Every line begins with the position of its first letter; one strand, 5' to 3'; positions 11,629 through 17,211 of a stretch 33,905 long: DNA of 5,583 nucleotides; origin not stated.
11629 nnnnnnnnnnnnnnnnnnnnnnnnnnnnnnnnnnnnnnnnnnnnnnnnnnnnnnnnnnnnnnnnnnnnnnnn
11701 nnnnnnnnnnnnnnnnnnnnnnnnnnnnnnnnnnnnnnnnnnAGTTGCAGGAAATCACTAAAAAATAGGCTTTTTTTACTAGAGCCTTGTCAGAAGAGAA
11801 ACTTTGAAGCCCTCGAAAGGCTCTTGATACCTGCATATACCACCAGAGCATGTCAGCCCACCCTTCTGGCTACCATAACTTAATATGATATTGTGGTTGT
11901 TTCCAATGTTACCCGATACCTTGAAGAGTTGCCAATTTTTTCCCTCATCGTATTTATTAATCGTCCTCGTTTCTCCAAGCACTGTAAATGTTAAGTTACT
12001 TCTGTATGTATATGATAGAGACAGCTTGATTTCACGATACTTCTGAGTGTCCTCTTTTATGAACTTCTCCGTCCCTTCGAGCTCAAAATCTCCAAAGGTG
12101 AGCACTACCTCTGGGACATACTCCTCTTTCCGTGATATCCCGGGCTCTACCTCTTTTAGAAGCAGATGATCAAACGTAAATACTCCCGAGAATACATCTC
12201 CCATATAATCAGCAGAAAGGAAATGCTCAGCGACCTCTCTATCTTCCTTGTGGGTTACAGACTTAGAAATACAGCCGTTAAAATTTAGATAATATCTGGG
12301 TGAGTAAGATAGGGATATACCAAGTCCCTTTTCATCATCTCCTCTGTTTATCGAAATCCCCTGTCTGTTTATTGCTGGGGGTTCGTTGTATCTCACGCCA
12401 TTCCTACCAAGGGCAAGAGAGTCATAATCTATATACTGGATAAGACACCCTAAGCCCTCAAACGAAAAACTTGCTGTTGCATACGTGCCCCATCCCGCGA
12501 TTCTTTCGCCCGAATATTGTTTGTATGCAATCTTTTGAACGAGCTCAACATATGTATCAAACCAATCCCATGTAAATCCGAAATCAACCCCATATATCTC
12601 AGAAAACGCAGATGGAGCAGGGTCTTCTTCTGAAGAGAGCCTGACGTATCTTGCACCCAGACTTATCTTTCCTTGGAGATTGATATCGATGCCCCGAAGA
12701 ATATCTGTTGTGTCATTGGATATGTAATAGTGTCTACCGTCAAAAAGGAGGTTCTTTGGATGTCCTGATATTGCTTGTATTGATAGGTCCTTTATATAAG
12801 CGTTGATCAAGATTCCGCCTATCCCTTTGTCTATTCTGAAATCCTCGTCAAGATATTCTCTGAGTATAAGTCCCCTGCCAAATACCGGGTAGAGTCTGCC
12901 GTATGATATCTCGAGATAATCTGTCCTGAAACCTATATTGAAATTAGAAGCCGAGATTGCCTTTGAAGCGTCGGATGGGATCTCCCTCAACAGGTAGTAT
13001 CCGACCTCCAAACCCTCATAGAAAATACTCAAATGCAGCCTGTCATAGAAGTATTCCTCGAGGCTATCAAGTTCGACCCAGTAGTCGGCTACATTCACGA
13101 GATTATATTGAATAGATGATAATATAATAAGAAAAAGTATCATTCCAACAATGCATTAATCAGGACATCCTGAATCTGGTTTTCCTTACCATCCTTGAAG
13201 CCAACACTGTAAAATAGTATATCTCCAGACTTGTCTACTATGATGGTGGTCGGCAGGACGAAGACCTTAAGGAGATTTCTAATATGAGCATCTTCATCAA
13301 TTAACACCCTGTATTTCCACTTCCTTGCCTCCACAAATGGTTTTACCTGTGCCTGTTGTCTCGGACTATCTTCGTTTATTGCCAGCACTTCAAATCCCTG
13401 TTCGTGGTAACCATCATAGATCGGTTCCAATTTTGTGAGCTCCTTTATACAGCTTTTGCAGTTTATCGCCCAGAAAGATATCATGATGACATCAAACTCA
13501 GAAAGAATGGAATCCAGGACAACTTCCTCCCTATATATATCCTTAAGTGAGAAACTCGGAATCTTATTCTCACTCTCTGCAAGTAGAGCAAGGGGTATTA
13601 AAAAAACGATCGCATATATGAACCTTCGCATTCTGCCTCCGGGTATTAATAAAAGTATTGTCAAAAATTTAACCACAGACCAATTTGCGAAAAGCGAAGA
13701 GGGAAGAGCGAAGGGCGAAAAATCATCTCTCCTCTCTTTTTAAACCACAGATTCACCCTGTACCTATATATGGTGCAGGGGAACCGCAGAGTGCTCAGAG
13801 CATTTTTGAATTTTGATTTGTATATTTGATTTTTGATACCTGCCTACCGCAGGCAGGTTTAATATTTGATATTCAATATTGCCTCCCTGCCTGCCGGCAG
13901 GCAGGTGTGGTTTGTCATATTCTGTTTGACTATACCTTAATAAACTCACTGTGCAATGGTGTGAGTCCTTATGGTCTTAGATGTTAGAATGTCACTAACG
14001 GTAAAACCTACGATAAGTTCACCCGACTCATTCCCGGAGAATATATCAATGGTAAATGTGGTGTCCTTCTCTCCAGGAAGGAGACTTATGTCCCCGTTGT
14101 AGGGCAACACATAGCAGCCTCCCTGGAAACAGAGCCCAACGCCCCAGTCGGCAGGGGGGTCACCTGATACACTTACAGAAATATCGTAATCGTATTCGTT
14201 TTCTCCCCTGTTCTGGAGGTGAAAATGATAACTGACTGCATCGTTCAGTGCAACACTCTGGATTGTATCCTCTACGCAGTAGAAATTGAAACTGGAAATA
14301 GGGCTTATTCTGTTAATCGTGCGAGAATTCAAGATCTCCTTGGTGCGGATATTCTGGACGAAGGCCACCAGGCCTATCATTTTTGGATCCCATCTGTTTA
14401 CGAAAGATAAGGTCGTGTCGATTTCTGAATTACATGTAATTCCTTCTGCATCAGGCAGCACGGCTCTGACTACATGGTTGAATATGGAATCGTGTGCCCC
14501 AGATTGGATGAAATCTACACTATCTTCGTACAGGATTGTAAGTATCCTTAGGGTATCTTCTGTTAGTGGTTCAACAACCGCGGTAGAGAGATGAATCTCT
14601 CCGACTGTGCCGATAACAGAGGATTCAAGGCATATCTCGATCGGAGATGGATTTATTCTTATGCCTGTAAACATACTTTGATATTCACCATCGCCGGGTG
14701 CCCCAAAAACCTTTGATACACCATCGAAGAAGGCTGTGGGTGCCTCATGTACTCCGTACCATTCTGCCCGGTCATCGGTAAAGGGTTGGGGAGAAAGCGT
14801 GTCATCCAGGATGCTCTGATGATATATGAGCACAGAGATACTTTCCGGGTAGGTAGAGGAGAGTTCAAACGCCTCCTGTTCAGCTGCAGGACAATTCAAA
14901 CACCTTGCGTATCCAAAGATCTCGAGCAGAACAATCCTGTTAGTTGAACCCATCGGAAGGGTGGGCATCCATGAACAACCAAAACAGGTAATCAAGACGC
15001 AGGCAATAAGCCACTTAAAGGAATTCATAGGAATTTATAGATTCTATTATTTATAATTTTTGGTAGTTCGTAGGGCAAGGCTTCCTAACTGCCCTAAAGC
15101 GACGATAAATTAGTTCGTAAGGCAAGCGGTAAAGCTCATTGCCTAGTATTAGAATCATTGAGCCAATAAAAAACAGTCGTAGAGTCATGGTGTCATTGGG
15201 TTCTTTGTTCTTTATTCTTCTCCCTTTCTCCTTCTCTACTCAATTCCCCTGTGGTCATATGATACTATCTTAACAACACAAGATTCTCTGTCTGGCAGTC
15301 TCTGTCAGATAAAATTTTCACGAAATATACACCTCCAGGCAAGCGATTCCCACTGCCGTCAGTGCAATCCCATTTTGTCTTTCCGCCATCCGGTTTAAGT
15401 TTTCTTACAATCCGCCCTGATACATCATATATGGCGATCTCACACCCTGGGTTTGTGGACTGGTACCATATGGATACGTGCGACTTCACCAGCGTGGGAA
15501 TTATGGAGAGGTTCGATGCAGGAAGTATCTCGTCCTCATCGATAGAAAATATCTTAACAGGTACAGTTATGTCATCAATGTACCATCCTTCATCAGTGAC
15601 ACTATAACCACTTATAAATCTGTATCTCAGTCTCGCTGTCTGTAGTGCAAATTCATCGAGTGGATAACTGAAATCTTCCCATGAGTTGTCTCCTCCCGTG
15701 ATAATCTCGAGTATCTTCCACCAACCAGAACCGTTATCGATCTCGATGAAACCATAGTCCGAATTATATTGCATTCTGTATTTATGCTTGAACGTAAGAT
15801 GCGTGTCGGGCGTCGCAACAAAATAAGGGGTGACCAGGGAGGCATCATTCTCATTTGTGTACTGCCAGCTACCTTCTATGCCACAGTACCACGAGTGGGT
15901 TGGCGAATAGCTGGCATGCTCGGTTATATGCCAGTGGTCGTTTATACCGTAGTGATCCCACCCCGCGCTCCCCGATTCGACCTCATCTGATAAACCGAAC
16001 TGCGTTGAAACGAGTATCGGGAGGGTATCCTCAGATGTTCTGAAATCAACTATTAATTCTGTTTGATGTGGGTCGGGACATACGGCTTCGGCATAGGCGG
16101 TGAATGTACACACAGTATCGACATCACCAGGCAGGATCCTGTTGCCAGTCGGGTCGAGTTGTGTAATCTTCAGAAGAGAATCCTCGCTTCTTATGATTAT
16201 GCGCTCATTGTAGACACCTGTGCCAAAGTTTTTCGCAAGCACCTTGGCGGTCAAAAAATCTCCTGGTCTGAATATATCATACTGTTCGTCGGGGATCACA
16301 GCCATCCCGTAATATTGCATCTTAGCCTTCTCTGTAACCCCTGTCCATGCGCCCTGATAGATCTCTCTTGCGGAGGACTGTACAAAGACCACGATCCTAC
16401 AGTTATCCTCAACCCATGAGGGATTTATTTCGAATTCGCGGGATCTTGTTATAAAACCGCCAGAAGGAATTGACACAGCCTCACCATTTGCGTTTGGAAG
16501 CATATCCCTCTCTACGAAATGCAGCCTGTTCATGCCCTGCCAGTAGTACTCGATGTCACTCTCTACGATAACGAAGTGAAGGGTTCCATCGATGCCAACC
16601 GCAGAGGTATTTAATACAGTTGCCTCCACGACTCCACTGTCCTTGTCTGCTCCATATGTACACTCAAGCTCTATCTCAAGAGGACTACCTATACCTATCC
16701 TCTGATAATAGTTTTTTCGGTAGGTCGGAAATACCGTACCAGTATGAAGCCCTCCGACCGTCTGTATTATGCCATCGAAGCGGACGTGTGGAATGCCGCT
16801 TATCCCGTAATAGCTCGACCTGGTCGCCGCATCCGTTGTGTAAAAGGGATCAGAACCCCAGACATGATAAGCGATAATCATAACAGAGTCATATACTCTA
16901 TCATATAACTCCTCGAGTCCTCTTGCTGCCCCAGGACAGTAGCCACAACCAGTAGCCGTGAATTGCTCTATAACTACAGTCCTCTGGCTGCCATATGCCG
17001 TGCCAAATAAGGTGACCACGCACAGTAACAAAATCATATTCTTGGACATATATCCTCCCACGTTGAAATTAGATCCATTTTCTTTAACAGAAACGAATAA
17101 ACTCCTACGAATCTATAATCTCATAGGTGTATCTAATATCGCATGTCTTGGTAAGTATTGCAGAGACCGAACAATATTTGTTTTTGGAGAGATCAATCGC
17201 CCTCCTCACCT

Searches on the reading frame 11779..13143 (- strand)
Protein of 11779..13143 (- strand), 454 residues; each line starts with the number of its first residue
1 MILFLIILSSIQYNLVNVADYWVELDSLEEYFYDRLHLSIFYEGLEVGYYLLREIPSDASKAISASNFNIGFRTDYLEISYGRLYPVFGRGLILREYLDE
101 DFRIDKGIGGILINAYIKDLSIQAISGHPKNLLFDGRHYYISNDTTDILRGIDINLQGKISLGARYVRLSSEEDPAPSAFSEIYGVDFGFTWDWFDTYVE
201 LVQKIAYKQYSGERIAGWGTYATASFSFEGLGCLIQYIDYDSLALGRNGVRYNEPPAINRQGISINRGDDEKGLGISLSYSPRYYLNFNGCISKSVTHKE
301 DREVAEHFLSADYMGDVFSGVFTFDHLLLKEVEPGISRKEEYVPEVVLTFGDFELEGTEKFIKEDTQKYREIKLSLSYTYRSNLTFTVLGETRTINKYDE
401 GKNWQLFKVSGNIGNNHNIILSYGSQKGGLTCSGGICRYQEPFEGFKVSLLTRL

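Call 42: search_protein_families(library=pfam, proteins=[window:11779-13143:-], max_evalue=0.001)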
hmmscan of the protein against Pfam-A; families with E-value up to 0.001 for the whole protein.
window:11779-13143:- (454 aa): 1 family
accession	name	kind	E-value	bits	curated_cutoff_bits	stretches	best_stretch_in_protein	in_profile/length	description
PF19494.5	DUF6029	-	9.1e-25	87.7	27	2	57-241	86-277/538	Family of unknown function (DUF6029)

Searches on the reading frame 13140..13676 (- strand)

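Call 42: search_protein_families(library=pfam, proteins=[window:13140-13676:-], max_evalue=0.001)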
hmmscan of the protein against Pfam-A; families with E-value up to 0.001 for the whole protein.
window:13140-13676:- (178 aa): 4 families
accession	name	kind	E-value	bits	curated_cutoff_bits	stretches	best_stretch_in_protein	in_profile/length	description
PF00578.27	AhpC-TSA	-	3.3e-18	66.2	26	1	37-153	3-121/124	AhpC/TSA family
PF08534.16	Redoxin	-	3.6e-12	46.7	26.6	1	35-172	2-148/148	Redoxin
PF13905.12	Thioredoxin_8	-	1.6e-08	35.2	27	1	62-153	2-94/94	Thioredoxin-like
PF13098.12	Thioredoxin_2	-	0.001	19.9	27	0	64-163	8-97/104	Thioredoxin-like domain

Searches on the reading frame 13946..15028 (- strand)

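Call 8: search_protein_families(library=pfam, proteins=[window:13946-15028:-], max_evalue=0.01)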
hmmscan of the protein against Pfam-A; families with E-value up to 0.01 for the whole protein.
window:13946-15028:- (360 aa): 1 family
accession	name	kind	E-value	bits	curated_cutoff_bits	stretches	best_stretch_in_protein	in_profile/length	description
PF11551.14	Omp28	-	3.3e-05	24.2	34.9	1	90-234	7-161/171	Outer membrane protein Omp28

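Call 9: search_protein_families(library=ncbifam, proteins=[window:13946-15028:-], max_evalue=0.01)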
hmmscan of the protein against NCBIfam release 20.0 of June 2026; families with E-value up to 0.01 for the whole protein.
window:13946-15028:- (360 aa): 2 families
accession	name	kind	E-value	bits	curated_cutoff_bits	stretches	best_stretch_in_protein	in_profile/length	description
NF045500.1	Omp28_seleno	equivalog_domain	5.5e-11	42.4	200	1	29-239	37-267/377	Omp28-related selenoprotein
NF033782.1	lipoprot_Omp28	subfamily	2.2e-06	27.1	150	1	24-232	31-253/264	Omp28 family outer membrane lipoprotein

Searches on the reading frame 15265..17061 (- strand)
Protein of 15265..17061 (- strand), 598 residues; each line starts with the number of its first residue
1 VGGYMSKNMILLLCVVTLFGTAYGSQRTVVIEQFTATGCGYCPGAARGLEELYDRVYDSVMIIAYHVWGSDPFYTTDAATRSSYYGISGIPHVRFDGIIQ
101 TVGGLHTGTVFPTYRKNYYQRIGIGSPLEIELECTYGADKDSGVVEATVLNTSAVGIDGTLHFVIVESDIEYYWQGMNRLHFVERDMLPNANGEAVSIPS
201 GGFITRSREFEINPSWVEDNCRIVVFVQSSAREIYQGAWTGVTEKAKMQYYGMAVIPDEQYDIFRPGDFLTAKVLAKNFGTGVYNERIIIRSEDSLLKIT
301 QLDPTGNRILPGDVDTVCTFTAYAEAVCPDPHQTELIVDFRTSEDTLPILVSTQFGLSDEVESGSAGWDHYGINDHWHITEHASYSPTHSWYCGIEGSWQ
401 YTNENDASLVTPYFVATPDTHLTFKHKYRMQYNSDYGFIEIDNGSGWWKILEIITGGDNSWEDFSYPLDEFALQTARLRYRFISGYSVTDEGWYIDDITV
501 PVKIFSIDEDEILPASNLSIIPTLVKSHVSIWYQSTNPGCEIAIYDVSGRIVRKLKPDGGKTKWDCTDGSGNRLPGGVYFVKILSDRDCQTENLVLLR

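Call 8: search_protein_families(library=pfam, proteins=[window:15265-17061:-], max_evalue=0.01)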
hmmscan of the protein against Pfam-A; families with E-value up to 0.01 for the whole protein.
window:15265-17061:- (598 aa): 6 families
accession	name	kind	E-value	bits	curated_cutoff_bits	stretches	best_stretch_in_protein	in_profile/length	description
PF11551.14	Omp28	-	9.1e-11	42.3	34.9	1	83-238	6-163/171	Outer membrane protein Omp28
PF20773.4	InhA-like_MAM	-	4.8e-06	26.6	26.9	1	454-502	116-164/191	Immune inhibitor A-like, MAM domain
PF06764.17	DUF1223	-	0.00078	20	30.7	1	30-67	1-37/202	Protein of unknown function (DUF1223)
PF13860.13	FlgD_ig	-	0.0012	19.2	27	1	541-583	26-73/79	FlgD Ig-like domain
PF18962.6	Por_Secre_tail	-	0.0014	19.3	27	1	526-593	7-72/75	Secretion system C-terminal sorting domain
PF13585.12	CHU_C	-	0.0016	18.9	27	0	537-585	26-72/86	CHU_C Type IX secretion signal domain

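Call 9: search_protein_families(library=ncbifam, proteins=[window:15265-17061:-], max_evalue=0.01)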
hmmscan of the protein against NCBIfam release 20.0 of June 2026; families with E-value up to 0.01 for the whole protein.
window:15265-17061:- (598 aa): 7 families
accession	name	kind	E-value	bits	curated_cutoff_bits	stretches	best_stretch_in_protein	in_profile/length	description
NF045500.1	Omp28_seleno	equivalog_domain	8.4e-25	87.9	200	1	20-240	32-266/377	Omp28-related selenoprotein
NF033782.1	lipoprot_Omp28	subfamily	3.1e-13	49.5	150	1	25-238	36-257/264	Omp28 family outer membrane lipoprotein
NF052228.1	T9SS_PorZ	equivalog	1e-06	27.5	260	1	541-588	698-744/757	type IX secretion system anionic LPS delivery protein PorZ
NF038128.1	choice_anch_J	domain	0.0003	21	30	1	381-500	38-162/162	choice-of-anchor J domain-containing protein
NF050177.1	TapA_OM_Porphy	equivalog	0.0027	16.5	500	1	514-595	467-542/544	TapA/TapC family T9SS-dependent outer membrane protein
TIGR04183.1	Por_Secre_tail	domain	0.004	17.1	23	0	536-588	17-63/72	T9SS type A sorting domain-containing protein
TIGR00411.1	redox_disulf_1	equivalog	0.0053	16.8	92.75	0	29-111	1-75/82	MJ0307 family thioredoxin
